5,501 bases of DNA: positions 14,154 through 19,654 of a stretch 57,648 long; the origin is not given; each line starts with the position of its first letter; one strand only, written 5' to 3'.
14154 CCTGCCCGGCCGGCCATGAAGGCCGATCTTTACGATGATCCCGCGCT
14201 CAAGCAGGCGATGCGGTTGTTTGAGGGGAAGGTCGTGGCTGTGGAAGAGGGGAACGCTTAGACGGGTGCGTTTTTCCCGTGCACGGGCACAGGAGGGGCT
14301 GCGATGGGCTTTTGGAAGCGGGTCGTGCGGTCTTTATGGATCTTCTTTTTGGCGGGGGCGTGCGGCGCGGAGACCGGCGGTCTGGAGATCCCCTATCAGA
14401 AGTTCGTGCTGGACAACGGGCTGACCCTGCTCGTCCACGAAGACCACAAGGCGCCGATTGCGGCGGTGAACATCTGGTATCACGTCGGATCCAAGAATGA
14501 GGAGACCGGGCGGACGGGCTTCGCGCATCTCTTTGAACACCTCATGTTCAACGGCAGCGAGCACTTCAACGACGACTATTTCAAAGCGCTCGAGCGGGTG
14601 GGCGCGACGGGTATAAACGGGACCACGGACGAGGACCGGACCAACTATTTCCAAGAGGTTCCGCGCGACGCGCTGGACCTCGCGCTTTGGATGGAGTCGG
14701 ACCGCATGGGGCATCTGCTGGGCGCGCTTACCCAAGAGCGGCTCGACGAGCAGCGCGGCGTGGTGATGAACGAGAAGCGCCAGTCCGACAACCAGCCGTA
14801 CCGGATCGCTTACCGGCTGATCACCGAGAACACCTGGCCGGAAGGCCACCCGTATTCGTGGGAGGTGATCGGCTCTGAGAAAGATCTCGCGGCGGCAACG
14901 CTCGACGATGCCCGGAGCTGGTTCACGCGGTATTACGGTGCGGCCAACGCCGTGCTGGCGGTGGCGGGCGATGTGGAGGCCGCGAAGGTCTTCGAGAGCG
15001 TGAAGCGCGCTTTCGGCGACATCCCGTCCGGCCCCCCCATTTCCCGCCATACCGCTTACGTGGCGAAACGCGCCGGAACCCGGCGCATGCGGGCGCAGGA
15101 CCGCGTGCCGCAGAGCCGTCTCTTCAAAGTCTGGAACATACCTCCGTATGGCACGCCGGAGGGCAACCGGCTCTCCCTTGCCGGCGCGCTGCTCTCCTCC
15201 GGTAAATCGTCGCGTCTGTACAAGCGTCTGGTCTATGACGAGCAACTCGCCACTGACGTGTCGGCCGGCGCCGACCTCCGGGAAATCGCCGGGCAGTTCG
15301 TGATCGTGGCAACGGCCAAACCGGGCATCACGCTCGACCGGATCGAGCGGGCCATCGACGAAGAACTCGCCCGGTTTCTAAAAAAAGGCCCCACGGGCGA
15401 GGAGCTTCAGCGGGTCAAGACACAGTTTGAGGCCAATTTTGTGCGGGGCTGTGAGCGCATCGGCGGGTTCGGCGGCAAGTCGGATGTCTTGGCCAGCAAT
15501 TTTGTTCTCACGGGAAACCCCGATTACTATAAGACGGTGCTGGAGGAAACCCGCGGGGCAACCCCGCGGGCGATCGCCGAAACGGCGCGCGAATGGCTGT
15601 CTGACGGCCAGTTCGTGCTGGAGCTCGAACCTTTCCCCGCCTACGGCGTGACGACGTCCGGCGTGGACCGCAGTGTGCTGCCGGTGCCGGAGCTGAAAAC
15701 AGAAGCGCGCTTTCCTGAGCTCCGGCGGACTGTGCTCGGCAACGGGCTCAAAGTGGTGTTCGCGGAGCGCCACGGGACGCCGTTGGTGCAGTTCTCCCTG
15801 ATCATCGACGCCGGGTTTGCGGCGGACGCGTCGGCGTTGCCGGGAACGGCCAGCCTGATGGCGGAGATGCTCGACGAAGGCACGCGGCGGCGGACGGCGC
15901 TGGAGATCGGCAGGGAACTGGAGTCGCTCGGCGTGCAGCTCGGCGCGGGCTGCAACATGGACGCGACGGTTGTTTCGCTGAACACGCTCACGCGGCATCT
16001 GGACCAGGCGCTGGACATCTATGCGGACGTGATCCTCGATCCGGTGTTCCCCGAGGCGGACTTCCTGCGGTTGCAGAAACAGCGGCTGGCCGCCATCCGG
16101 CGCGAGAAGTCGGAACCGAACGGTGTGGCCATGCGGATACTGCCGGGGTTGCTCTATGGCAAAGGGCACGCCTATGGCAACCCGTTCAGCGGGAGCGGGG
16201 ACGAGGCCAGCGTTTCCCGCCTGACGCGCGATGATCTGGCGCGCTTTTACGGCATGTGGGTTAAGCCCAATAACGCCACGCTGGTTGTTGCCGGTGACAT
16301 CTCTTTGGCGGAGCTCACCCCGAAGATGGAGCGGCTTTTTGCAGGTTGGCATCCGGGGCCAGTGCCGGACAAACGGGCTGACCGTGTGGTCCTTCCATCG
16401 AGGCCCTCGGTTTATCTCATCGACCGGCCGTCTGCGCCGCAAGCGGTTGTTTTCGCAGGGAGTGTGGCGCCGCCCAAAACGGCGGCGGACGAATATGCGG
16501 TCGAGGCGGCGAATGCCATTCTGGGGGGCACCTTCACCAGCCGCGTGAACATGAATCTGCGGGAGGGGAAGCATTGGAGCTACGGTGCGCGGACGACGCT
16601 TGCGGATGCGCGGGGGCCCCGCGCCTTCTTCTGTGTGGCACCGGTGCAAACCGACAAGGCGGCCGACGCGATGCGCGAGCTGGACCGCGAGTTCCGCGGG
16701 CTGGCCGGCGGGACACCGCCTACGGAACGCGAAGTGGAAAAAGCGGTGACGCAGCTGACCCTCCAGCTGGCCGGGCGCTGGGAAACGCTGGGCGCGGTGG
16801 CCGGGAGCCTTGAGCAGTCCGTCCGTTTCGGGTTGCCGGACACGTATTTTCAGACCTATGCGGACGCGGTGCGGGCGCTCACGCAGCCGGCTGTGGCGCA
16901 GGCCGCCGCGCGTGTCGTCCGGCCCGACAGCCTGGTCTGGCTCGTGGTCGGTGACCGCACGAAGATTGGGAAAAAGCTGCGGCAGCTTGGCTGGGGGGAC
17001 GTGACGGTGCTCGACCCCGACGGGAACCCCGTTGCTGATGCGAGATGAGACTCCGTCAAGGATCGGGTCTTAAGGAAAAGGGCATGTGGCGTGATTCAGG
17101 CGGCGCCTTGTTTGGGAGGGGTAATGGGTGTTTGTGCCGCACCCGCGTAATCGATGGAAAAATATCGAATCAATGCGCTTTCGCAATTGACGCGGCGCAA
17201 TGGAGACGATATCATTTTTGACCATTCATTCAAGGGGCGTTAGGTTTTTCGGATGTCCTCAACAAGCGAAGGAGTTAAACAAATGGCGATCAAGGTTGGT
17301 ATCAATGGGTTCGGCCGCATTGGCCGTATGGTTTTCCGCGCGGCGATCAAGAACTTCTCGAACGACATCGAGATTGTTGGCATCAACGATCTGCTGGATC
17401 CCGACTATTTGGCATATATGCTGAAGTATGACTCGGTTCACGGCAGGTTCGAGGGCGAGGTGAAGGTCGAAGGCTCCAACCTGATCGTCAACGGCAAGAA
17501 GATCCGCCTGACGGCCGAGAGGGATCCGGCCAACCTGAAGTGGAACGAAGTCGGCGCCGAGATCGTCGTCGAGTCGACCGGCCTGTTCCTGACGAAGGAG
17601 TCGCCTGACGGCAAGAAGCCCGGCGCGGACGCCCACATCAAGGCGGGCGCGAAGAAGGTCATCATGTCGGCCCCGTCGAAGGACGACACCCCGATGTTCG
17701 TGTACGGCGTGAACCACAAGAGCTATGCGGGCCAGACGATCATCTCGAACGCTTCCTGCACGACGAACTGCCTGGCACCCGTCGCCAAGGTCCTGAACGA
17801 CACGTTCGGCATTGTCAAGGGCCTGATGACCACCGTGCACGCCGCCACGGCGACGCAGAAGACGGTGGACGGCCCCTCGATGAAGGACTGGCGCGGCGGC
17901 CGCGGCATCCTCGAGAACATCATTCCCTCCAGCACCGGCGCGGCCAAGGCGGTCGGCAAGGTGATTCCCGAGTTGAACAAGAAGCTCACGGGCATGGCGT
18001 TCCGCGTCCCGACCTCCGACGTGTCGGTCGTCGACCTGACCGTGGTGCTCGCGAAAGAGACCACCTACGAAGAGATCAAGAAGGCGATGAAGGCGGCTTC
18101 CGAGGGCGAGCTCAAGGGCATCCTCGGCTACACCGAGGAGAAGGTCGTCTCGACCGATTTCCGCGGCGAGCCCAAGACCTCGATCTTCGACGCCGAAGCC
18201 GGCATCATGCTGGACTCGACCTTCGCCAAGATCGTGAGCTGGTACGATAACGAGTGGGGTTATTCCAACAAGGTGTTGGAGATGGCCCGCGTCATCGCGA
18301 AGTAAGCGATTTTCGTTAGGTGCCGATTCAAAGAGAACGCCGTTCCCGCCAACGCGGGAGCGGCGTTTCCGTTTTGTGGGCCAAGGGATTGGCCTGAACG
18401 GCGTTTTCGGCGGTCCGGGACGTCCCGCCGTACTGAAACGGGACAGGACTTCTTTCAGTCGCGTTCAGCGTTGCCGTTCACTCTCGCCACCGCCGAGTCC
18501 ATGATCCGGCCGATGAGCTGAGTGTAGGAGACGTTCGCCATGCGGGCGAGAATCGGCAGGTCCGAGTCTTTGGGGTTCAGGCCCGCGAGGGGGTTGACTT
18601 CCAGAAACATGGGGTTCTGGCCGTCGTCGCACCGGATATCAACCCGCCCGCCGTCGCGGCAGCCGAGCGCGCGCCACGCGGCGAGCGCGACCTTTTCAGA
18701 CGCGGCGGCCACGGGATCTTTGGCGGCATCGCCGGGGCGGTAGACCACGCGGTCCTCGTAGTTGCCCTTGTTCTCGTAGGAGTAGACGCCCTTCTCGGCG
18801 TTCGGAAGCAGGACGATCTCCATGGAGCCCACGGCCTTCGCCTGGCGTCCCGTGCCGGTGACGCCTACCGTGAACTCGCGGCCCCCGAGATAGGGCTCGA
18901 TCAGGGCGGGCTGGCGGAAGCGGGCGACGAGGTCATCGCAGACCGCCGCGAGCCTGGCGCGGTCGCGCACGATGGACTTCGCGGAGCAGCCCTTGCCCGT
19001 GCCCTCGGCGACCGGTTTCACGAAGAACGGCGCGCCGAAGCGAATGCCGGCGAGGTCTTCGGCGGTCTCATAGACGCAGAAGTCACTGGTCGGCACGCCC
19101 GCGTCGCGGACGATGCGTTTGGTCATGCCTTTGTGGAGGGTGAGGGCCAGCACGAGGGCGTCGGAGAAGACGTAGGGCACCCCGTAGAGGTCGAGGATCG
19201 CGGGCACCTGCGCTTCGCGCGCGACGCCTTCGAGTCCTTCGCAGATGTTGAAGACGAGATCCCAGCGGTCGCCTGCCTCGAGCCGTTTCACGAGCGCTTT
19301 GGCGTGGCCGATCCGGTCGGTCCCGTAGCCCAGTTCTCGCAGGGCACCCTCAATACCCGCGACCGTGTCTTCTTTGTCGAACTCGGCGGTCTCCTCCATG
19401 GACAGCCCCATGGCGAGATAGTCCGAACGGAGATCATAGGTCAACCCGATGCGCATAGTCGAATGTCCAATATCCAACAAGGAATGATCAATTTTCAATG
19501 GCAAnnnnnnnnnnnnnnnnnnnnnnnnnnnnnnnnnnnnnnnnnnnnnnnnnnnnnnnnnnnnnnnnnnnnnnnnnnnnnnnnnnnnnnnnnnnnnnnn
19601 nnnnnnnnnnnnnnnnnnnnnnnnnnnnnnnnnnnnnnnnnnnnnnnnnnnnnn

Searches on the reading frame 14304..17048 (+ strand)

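Call 59: search_protein_families(library=pfam, proteins=[window:14304-17048:+], max_evalue=0.00001)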
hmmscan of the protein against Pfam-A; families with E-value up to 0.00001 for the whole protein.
window:14304-17048:+ (914 aa): 2 families
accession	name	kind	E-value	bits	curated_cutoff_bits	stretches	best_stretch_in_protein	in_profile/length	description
PF05193.26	Peptidase_M16_C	-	3e-62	210.1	23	2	198-374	2-180/181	Peptidase M16 inactive domain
PF00675.25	Peptidase_M16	-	7.9e-36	123.6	22.3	2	44-179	4-137/149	Insulinase (Peptidase family M16)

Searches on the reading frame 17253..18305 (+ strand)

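Call 59: search_protein_families(library=pfam, proteins=[window:17253-18305:+], max_evalue=0.00001)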
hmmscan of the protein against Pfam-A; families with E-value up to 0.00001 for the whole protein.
window:17253-18305:+ (350 aa): 2 families
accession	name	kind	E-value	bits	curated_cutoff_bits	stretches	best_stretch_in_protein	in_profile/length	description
PF02800.25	Gp_dh_C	-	2.7e-69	232.2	24.4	1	174-331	1-158/158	Glyceraldehyde 3-phosphate dehydrogenase, C-terminal domain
PF00044.30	Gp_dh_N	-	2.8e-41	140.3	31.7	1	13-115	1-101/101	Glyceraldehyde 3-phosphate dehydrogenase, NAD binding domain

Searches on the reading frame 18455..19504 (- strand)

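Call 59: search_protein_families(library=pfam, proteins=[window:18455-19504:-], max_evalue=0.00001)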
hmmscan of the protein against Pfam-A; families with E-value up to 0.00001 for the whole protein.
window:18455-19504:- (349 aa): 1 family
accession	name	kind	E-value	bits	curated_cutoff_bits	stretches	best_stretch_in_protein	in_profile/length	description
PF07478.18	Dala_Dala_lig_C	-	8e-21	74.9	24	1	133-335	3-203/204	D-ala D-ala ligase C-terminus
